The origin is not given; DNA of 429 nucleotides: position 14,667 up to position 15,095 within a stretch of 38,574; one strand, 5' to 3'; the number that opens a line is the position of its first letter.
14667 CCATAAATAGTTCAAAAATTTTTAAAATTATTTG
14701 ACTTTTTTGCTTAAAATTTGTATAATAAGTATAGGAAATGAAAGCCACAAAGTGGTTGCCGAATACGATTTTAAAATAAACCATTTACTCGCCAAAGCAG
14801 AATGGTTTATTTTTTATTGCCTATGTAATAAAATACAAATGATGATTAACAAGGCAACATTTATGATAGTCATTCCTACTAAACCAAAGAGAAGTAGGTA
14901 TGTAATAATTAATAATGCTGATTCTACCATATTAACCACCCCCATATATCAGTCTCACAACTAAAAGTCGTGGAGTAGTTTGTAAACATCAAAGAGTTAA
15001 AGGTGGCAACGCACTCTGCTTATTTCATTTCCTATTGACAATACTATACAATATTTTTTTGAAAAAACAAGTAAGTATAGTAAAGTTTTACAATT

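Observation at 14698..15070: Type I toxin-antitoxin-like cassette: 38-aa hydrophobic peptide with convergent small RNA, framed by inverted promoter duplications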

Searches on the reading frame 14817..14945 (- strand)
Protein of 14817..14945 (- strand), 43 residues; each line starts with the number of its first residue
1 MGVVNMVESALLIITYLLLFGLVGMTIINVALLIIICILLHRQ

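Call 9: find_homologous_proteins(query=window:14817-14945:-, max_evalue=10)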
Query seq(43 aa): 6 candidates shared short words with the query, none scored E <= 10.

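Call 34: search_protein_representatives(protein=window:14817-14945:-)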
Query: 43 residues. Proteins with E-value up to 0.001 (for the whole library): 13; up to 1e-10: 1; up to 1e-30: 0. The best 13 are listed.
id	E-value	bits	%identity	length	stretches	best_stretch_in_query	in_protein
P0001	4.9e-11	57.0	81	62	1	2-43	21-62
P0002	5.8e-10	53.8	80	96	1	3-43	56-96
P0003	8.8e-10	53.2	74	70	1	5-43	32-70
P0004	7.5e-08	47.3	74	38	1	6-43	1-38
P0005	3.6e-05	39.2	68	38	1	6-43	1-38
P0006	6.7e-05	38.4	64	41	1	3-41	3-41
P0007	7.5e-05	38.2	58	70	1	6-43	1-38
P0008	7.8e-05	38.1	60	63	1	1-43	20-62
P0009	1.0e-04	37.8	63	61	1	1-41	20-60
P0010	1.1e-04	37.7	60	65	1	1-43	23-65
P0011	1.4e-04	37.3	60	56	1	2-41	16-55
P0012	1.5e-04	37.2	63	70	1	6-43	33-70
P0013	1.8e-04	37.0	64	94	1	3-41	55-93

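Call 36: find_encoding_contigs(protein=P0004, flank=5000, max_places=6)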
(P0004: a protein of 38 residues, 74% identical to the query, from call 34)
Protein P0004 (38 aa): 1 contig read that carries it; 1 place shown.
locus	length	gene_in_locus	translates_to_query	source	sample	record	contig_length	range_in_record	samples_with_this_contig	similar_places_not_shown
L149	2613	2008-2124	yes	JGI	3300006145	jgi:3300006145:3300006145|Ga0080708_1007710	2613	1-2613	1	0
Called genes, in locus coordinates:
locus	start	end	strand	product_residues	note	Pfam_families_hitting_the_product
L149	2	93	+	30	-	?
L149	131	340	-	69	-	-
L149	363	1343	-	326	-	PF04986:Y2_Tnp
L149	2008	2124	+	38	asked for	-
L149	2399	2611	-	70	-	?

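Call 38: find_related_loci(query=A3, collection=viral_contigs, flank=5000)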
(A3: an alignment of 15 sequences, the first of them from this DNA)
Query A3 (38 aa) in viral_contigs; peptide patterns used: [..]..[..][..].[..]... (x = any residue, [..] = any of these).
73 stretches matched a pattern; 1 encode a relative of the query (tblastn E <= 1e-3); 1 distinct loci.
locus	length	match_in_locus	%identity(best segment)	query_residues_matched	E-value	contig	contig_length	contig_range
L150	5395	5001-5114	95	1-38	4e-14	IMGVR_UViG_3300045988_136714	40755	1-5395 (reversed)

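Call 41: find_related_loci(query=A4, collection=metagenome_contigs, flank=4000)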
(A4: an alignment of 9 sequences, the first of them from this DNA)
Query A4 (38 aa) in metagenome_contigs; peptide patterns used: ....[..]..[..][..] (x = any residue, [..] = any of these).
337 stretches matched a pattern; 47 encode a relative of the query (tblastn E <= 1e-3); 47 distinct loci.
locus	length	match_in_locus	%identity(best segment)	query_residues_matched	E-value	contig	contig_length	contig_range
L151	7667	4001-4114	87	1-38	2e-16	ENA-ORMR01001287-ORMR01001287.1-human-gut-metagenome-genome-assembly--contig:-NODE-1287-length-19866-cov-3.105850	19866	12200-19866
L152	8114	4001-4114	87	1-38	2e-16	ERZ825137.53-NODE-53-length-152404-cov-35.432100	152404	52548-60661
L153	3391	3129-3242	87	1-38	3e-16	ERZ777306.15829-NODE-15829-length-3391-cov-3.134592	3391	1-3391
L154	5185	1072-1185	87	1-38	3e-16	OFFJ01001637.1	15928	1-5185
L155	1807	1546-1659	84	1-38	1e-15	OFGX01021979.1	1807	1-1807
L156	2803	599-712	87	1-38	2e-15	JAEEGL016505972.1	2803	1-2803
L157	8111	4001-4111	86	1-37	3e-15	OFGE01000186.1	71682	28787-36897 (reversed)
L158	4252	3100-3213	84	1-38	1e-14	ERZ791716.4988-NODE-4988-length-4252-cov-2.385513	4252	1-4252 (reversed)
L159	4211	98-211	84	1-38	1e-14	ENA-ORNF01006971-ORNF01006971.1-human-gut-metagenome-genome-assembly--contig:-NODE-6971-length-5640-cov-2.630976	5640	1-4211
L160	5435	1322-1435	79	1-38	3e-14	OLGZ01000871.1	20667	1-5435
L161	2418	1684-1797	84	1-38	4e-14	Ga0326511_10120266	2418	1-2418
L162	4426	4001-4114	95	1-38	2e-12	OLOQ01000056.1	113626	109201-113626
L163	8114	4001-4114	95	1-38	2e-12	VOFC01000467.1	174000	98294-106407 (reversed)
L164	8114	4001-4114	95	1-38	2e-12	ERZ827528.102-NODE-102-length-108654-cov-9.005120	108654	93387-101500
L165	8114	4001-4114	95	1-38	2e-12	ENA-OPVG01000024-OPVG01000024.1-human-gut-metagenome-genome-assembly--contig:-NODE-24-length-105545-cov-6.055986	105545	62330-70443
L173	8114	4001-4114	89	1-38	4e-11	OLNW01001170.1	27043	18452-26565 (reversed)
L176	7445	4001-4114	61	1-38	6e-10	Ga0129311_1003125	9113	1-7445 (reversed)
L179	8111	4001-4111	57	1-37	5e-9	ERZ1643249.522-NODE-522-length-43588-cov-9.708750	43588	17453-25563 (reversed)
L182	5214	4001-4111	57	1-37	2e-8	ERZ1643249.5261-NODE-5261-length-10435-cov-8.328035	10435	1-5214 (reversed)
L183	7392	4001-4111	57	1-37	1e-7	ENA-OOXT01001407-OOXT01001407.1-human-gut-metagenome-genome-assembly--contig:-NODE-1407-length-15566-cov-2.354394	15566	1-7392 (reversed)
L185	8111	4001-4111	57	1-37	1e-7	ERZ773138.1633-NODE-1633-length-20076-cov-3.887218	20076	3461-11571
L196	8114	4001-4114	76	1-38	9e-6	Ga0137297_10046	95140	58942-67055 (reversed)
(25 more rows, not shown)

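Call 48: search_protein_families(library=pfam, alignment_id=A3, max_evalue=10)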
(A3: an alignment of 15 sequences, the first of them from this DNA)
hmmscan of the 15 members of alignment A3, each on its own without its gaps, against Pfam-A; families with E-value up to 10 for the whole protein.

A. member 1, seq(38 aa): 0 families

B. families by the number of members that match (of 15 scanned): 2 families
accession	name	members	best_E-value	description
PF14991.11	MLANA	1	0.77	Protein melan-A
PF12553.13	DUF3742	1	7.8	Protein of unknown function (DUF3742)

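Call 49: search_protein_families(library=ncbifam, alignment_id=A3, max_evalue=10)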
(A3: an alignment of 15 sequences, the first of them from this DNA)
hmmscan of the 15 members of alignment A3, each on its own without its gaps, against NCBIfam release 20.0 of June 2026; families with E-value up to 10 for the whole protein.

A. member 1, seq(38 aa): 2 families
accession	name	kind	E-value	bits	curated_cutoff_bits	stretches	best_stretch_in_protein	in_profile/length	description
NF004433.0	PRK05771.3-2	equivalog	0.13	10.5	1173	1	6-37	345-376/701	V-type ATP synthase subunit I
NF033094.0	HK_VanS_O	exception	0.3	10.3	720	1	2-29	46-73/345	vancomycin resistance histidine kinase VanS-O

B. families by the number of members that match (of 15 scanned): 4 families
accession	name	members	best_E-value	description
NF046083.1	exosort_XrtY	2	0.0072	exosortase Y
NF004428.0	PRK05771.2-1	2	0.056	V-type ATP synthase subunit I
NF004433.0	PRK05771.3-2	1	0.13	V-type ATP synthase subunit I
NF033094.0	HK_VanS_O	1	0.3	vancomycin resistance histidine kinase VanS-O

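Call 50: search_protein_families(library=phrogs, alignment_id=A3, max_evalue=1)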
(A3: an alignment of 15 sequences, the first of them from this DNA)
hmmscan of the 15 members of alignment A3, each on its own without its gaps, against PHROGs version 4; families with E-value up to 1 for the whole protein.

A. member 1, seq(38 aa): 1 family
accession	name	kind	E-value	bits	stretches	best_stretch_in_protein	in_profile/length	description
phrog_34080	-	unknown function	0.059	14.6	1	4-31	27-54/75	-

B. families by the number of members that match (of 15 scanned): 9 families
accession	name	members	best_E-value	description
phrog_34080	-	4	0.059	-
phrog_13748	-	4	0.19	-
phrog_22866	-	2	0.18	-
phrog_20541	-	1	0.078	-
phrog_32628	-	1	0.19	-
phrog_8943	-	1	0.21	-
phrog_23705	-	1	0.26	-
phrog_920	-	1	0.3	holin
phrog_30216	-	1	0.59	-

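Call 51: search_protein_families(library=padloc, alignment_id=A3, max_evalue=1)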
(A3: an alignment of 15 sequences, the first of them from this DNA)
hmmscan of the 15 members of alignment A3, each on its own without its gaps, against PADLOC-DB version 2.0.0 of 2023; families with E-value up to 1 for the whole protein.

A. member 1, seq(38 aa): 0 families

B. families by the number of members that match (of 15 scanned): 0 families

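Call 72: search_protein_families(library=pfam, proteins=[L185:281-3649:-, L185:4435-7596:-, L183:4327-7317:-, L183:2367-3710:-, L157:4262-5044:-, L157:5194-6417:-, L154:1357-2346:-], max_evalue=0.00001)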
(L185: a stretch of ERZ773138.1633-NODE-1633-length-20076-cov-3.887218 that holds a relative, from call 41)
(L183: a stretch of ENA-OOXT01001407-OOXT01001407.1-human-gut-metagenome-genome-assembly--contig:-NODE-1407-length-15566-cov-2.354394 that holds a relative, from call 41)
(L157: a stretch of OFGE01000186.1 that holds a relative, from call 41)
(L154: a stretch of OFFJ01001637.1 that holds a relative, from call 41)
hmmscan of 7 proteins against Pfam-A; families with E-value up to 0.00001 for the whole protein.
L185:281-3649:- (1123 aa): 6 families
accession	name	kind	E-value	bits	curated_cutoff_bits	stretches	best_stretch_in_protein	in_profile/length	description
PF08455.15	SNF2_assoc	-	6.4e-74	249.6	27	1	251-627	3-373/373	Bacterial SNF2 helicase associated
PF00176.29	SNF2-rel_dom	-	5.8e-67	226.3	24.9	1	637-944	1-289/290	SNF2-related domain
PF00271.37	Helicase_C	-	5.3e-28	97.9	23.5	1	956-1068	2-110/110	Helicase conserved C-terminal domain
PF04851.21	ResIII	-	2.6e-09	37.7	22.5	1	633-817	3-163/164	Type III restriction enzyme, res subunit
PF00270.35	DEAD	-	5.9e-09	36.3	26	1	660-819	22-162/167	DEAD/DEAH box helicase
PF04434.22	SWIM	-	6.1e-06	26.1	19.6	0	67-93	9-35/38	SWIM zinc finger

L185:4435-7596:- (1054 aa): 4 families
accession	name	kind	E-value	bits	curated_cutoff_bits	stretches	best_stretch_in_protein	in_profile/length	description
PF12733.13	Cadherin-like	-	9.8e-26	90.5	24.2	3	327-400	16-89/89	Cadherin-like beta sandwich domain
PF01551.29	Peptidase_M23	-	5.7e-24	84.6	28.7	1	934-1040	2-95/96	Peptidase family M23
PF00404.24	Dockerin_1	-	1.3e-07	32.1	22.9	1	793-846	1-54/57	Dockerin type I domain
PF13620.12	CarboxypepD_reg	-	6.9e-06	26.8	32.3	1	700-786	2-77/82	Carboxypeptidase regulatory-like domain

L183:4327-7317:- (997 aa): 3 families
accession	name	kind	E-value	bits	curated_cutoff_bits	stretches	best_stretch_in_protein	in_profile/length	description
PF01551.29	Peptidase_M23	-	8.9e-24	83.9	28.7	1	879-985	2-95/96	Peptidase family M23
PF12733.13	Cadherin-like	-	4.8e-18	65.8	24.2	0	374-447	14-88/89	Cadherin-like beta sandwich domain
PF00404.24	Dockerin_1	-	2.4e-06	28.1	22.9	1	744-797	1-54/57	Dockerin type I domain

L183:2367-3710:- (448 aa): 2 families
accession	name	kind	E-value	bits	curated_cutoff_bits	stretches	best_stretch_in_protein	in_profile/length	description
PF13173.12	AAA_14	-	2.5e-23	82.9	27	1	27-160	4-129/129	AAA domain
PF13635.12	DUF4143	-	9.6e-14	51.9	28.1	1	287-401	56-160/160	Domain of unknown function (DUF4143)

L157:4262-5044:- (261 aa): 1 family
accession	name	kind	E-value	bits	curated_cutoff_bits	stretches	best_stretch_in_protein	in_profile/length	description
PF04326.19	SLFN_AlbA_2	-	1e-14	55.5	25.3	1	31-162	1-118/118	Schlafen, AlbA_2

L157:5194-6417:- (408 aa): 0 families

L154:1357-2346:- (330 aa): 2 families
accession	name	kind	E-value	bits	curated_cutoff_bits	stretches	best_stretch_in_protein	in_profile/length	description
PF16344.10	FecR_C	-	9.6e-18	64.4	24.4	1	258-323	2-68/70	FecR, C-terminal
PF04773.18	FecR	-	1e-16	61.6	24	1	119-212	3-96/97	FecR protein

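Call 74: list_cluster_members(proteins=[P0001, P0003, P0004, P0005, P0006, P0007, P0008, P0009, P0010, P0012])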
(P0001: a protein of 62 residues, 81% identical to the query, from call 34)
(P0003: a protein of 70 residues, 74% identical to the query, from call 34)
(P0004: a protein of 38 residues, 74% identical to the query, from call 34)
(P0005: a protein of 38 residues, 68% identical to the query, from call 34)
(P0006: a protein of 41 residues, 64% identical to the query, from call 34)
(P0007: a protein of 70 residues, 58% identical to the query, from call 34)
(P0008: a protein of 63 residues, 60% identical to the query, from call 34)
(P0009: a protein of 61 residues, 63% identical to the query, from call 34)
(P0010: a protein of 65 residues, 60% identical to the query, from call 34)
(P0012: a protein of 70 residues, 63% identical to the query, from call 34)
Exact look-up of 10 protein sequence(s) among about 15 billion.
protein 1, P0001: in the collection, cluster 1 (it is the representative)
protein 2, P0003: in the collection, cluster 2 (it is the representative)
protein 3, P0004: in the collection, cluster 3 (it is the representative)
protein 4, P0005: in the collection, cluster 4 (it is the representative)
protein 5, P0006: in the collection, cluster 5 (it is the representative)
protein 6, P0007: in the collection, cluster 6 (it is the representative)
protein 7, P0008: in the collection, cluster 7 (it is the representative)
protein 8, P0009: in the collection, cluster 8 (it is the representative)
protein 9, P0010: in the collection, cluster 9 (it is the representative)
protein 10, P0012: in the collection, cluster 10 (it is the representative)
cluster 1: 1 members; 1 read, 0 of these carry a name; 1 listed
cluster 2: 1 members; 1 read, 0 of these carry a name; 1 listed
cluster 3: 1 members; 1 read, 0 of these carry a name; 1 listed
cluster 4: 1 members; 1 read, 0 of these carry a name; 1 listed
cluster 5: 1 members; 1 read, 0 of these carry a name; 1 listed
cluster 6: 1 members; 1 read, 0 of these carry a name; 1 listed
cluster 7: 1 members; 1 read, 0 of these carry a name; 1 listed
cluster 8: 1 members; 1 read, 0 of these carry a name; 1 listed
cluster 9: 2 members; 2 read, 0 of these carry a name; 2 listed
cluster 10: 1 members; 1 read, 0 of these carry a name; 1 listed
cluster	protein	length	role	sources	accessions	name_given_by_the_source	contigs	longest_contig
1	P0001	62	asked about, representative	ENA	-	-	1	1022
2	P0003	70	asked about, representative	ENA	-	-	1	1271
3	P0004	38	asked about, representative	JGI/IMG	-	-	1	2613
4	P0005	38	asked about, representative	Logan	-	-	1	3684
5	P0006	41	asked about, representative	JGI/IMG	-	-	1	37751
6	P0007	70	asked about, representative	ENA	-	-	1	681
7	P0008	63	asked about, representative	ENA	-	-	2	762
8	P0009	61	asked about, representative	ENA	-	-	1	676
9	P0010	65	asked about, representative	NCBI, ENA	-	-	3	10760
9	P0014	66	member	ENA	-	-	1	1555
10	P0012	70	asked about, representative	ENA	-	-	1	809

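Call 76: search_solved_structures(query=A3, max_evalue=10)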
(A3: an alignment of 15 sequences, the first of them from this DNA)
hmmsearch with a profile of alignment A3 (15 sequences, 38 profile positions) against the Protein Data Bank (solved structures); distinct sequences matched with E-value up to 10: 2.
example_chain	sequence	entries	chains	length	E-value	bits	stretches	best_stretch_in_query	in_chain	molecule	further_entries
5xtc_r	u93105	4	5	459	0.48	13.4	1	10-29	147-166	NADH-ubiquinone oxidoreductase chain 4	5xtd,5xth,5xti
9cwt_r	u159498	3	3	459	0.49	13.4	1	10-29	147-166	NADH-ubiquinone oxidoreductase chain 4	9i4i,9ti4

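Call 86: predict_structure(alignment_id=A6)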
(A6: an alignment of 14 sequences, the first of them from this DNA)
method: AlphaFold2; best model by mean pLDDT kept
length: 38 residues; sequences in the alignment: 14
mean_pLDDT: 96.2   pTM: 0.54
mean pLDDT of the five models: 96.2, 95.3, 95.2, 95.0, 93.5
residues with pLDDT >= 90: 36; 70-90: 2; 50-70: 0; < 50: 0
segments of 3 or more residues with pLDDT < 50: none
pLDDT, mean of each block of 10 residues (from residue 1): 95 97 98 95
secondary structure, 60 per line:
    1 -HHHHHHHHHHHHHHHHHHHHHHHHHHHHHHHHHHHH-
elements in order: H2-37

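Call 90: search_protein_families(library=pfam, proteins=[L173:2957-3778:+, L173:2210-2851:+, L176:4256-5092:+, L158:938-2440:-, L163:4750-5316:-, L196:4980-6791:-, L179:4416-5114:+, L182:2963-3646:-, L160:1815-2555:+, L154:3-707:-], max_evalue=1e-8)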
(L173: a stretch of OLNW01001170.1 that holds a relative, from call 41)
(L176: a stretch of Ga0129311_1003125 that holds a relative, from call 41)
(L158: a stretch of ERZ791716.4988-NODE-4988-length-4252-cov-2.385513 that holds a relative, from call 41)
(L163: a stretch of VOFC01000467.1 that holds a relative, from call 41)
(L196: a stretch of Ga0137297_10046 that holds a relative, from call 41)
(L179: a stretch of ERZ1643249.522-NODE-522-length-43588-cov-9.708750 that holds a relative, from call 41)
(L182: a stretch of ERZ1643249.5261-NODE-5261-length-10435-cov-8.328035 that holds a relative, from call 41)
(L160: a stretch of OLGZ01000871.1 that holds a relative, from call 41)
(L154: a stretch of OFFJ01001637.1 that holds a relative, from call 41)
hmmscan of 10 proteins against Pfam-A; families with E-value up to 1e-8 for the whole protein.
L173:2957-3778:+ (274 aa): 2 families
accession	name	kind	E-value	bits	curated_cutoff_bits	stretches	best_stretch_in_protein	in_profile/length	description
PF08769.17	Spo0A_C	-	1.8e-45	153.7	25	1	164-267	1-104/104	Sporulation initiation factor Spo0A C terminal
PF00072.30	Response_reg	-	1.2e-23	83.8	30.2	1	7-121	1-111/111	Response regulator receiver domain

L173:2210-2851:+ (214 aa): 1 family
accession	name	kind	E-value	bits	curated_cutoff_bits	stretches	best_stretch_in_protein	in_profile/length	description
PF01205.25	UPF0029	-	2e-40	137.6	27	1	18-123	1-106/107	Uncharacterized protein family UPF0029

L176:4256-5092:+ (279 aa): 2 families
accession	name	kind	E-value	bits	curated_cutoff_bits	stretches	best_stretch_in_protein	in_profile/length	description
PF02882.25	THF_DHG_CYH_C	-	4.3e-73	244.3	27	1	122-278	1-157/160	Tetrahydrofolate dehydrogenase/cyclohydrolase, NAD(P)-binding domain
PF00763.28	THF_DHG_CYH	-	3.3e-40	137.4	32.8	1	5-119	1-115/115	Tetrahydrofolate dehydrogenase/cyclohydrolase, catalytic domain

L158:938-2440:- (501 aa): 2 families
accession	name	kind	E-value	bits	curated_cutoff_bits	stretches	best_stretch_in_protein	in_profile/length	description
PF00152.25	tRNA-synt_2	-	8.9e-92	307.9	25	1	158-497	2-307/308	tRNA synthetases class II (D, K and N)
PF01336.31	tRNA_anti-codon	-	2.4e-14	53.4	27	1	64-141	1-75/75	OB-fold nucleic acid binding domain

L163:4750-5316:- (189 aa): 2 families
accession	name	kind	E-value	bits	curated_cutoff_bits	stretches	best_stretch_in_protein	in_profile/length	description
PF04542.20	Sigma70_r2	-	4.7e-17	62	24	1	12-80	1-69/71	Sigma-70 region 2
PF04545.22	Sigma70_r4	-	1.5e-15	56.8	24.1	1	134-182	4-48/50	Sigma-70, region 4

L196:4980-6791:- (604 aa): 3 families
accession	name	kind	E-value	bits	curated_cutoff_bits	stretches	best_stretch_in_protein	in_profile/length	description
PF01380.27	SIS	-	6.8e-52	175.2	25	2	288-415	2-130/131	SIS domain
PF13522.11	GATase_6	-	2e-15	57.4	27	1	66-193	11-129/130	Glutamine amidotransferase domain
PF13537.11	GATase_7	-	4.6e-13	49.7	25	1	73-199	3-122/123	Glutamine amidotransferase domain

L179:4416-5114:+ (233 aa): 1 family
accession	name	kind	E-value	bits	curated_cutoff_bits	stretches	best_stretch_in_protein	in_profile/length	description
PF00005.33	ABC_tran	-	6.7e-36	124.3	25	1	23-166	1-136/137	ABC transporter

L182:2963-3646:- (228 aa): 1 family
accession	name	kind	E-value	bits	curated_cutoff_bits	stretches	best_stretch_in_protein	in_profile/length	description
PF00005.33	ABC_tran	-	1.7e-38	132.7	25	1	18-165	1-136/137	ABC transporter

L160:1815-2555:+ (247 aa): 1 family
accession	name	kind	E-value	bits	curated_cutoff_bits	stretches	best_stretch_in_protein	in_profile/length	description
PF12784.13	PDDEXK_2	-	6e-31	108.4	27.4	1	2-213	1-213/229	PD-(D/E)XK nuclease family transposase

L154:3-707:- (235 aa): 1 family
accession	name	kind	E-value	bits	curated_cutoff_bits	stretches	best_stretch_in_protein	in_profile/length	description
PF01734.28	Patatin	-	9.4e-20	72.1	27.7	1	22-235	1-166/191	Patatin-like phospholipase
